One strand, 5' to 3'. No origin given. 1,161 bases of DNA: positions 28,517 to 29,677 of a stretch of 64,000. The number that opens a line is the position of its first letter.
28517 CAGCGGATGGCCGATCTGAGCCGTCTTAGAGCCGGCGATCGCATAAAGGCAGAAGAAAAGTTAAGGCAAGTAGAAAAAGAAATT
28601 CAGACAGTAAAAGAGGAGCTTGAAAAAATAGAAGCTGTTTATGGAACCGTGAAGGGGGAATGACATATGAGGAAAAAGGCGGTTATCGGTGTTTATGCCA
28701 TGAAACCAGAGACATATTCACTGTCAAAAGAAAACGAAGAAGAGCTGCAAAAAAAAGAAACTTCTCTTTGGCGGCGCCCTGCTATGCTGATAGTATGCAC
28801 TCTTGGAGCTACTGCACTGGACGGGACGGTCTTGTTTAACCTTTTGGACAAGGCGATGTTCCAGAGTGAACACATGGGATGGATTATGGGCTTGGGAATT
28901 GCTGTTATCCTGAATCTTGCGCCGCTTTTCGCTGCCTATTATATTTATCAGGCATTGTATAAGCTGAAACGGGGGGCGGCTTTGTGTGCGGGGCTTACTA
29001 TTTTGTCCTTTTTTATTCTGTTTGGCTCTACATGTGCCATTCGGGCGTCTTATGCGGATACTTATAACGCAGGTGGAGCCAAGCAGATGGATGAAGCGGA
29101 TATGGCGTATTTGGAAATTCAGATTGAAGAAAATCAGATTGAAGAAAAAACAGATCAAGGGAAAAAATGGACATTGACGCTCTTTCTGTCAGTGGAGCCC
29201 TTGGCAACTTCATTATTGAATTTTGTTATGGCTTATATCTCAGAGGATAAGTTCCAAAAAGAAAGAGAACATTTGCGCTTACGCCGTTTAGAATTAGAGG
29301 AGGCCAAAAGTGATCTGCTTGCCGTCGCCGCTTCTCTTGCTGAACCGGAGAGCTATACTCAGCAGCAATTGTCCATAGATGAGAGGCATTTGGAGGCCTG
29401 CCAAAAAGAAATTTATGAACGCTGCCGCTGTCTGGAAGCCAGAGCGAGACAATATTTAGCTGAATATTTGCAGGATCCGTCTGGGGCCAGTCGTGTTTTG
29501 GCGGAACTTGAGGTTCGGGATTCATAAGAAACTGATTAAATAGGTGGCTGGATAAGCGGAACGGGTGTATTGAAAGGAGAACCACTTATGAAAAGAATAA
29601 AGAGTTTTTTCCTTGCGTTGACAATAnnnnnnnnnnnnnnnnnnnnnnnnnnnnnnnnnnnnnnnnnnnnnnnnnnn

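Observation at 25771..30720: Lower-GC 4.9 kb orphan cassette wedged between flagellin-glycosylation genes and the flagellin promoter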

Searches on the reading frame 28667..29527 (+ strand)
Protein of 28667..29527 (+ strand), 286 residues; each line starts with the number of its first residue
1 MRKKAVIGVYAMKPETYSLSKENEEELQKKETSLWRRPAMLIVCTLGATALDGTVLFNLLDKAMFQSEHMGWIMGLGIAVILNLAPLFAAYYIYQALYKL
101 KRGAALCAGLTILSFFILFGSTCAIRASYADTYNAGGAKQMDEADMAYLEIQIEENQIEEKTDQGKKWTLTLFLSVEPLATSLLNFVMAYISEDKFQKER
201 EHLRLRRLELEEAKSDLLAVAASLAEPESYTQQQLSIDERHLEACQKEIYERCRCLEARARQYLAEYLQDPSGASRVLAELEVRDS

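Call 4: search_protein_families(library=pfam, proteins=[window:28667-29527:+], max_evalue=1)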
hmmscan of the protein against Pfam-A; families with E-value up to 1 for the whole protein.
window:28667-29527:+ (286 aa): 2 families
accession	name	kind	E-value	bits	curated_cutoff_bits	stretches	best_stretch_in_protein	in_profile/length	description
PF13321.11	DUF4084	-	0.043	13.8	22.4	1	73-112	31-70/304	Domain of unknown function (DUF4084)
PF07884.19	VKOR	-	0.14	12.7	27.5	1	63-119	81-131/134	Vitamin K epoxide reductase family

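Call 5: search_protein_families(library=padloc, proteins=[window:28667-29527:+], max_evalue=1)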
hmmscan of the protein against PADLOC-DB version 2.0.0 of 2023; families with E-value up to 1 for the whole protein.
window:28667-29527:+ (286 aa): 1 family
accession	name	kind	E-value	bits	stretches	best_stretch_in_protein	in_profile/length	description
PDLC03860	LmuB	-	0.034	10.7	1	150-249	182-280/565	-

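Call 6: search_protein_families(library=phrogs, proteins=[window:28667-29527:+], max_evalue=1)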
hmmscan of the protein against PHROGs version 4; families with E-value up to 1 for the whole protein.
window:28667-29527:+ (286 aa): 1 family
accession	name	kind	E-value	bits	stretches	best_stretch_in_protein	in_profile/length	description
phrog_705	-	unknown function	1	10.6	0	9-83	4-79/85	-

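Call 7: search_protein_families(library=ncbifam, proteins=[window:28667-29527:+], max_evalue=1)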
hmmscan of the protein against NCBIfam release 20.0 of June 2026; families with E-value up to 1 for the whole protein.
window:28667-29527:+ (286 aa): 0 families

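Call 11: find_encoding_contigs(protein=window:28667-29527:+, flank=10000, max_places=10)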
Protein window:28667-29527:+ (286 aa): 24 contigs read that carry it; 10 places shown.
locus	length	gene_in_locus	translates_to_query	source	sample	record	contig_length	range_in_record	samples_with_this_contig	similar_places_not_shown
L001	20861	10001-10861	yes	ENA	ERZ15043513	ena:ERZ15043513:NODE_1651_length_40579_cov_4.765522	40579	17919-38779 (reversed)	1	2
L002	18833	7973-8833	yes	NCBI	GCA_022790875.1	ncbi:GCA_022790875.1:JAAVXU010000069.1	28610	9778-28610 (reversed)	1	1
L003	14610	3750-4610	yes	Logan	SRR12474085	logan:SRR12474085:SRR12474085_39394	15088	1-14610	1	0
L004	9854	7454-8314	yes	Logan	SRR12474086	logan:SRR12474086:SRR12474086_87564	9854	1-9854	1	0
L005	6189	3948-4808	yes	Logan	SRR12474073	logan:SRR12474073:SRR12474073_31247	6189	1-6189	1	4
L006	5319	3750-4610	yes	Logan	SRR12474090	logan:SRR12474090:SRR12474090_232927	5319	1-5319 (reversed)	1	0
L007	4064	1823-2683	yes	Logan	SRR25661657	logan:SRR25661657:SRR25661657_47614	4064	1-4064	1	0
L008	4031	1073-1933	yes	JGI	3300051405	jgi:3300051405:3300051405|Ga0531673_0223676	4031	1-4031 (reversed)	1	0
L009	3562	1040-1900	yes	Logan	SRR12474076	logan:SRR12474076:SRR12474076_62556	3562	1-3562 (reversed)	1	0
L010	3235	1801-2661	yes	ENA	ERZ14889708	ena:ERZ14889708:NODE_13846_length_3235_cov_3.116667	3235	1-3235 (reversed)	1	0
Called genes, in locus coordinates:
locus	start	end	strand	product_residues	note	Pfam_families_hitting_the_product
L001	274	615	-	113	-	PF13560:HTH_31, PF01381:HTH_3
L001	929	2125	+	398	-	PF13524:Glyco_trans_1_2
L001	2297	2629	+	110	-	PF00535:Glycos_transf_2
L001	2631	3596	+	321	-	PF13489:Methyltransf_23, PF07021:MetW, PF13649:Methyltransf_25, PF13847:Methyltransf_31, PF08241:Methyltransf_11, PF08242:Methyltransf_12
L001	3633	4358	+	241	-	-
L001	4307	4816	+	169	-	PF00534:Glycos_transf_1, PF13692:Glyco_trans_1_4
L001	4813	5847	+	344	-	-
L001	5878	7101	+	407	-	PF13524:Glyco_trans_1_2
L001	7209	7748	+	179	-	-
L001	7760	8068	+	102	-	-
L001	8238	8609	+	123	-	-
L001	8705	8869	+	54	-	-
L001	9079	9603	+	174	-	-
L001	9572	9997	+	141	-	-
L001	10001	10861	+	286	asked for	-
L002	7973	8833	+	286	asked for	-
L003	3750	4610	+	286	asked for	-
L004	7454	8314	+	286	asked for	-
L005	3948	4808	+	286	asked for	-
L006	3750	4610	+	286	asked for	-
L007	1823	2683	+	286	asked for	-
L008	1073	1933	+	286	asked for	-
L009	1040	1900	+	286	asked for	-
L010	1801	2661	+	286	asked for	-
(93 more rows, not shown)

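Call 21: find_homologous_proteins(query=window:28667-29527:+, max_evalue=0.001)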
Query window:28667-29527:+ (286 aa): 4 proteins with E <= 0.001 among 4320 candidates.
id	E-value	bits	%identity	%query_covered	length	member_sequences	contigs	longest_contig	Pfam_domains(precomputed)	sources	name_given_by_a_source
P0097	6.7e-182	621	100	100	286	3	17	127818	-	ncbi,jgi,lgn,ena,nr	ncbi:MAG: hypothetical protein HFI66_09025 [Lachnospiraceae bacterium]|jgi:hypothetical protein|nr:h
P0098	1.5e-62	230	45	100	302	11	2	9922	-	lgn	-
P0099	9.9e-55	204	42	98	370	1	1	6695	-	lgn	-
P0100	5.4e-52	195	41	95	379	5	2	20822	-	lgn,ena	-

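Call 30: search_dna_similar(query=window:28667-29527:+, collection=plasmids, mode=protein, max_evalue=0.001)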
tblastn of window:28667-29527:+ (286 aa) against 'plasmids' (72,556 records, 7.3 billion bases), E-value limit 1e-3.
No match.

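Call 31: search_dna_similar(query=window:28667-29527:+, collection=phages, mode=protein, max_evalue=0.001)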
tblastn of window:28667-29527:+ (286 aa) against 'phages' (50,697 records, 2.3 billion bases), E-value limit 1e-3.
No match.

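Call 89: search_solved_structures(query=A8, max_evalue=10)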
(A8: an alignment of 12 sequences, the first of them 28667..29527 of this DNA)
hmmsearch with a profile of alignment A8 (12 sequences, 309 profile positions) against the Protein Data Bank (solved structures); distinct sequences matched with E-value up to 10: 11.
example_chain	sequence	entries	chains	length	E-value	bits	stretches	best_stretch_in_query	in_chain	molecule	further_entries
2zdi_C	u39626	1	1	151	0.27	13.3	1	181-228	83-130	Prefoldin subunit alpha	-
6msq_A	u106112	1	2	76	0.35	12.9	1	190-237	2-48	pRO-2.3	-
5xxb_F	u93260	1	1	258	0.35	12.9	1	231-284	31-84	Ribosomal protein uL30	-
6spc_n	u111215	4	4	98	0.5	12.4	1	203-253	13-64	30S ribosomal protein S14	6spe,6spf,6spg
7unr_n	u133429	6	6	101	0.54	12.3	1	202-253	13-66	30S ribosomal protein S14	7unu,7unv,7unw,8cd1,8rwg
6msr_A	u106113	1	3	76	0.6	12.2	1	190-229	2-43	pRO-2.5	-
5fv8_A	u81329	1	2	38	0.88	11.6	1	190-222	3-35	FOSW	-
7ekn_B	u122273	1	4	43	1.2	11.2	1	195-230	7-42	ipep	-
3he5_B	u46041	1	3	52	1.7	10.7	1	194-236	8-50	SYNZIP2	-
8i3e_C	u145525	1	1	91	2.6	10.1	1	194-245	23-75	MKIAA0559 protein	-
9n9g_F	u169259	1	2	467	7.4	8.6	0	193-253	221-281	Kinetochore protein Nuf2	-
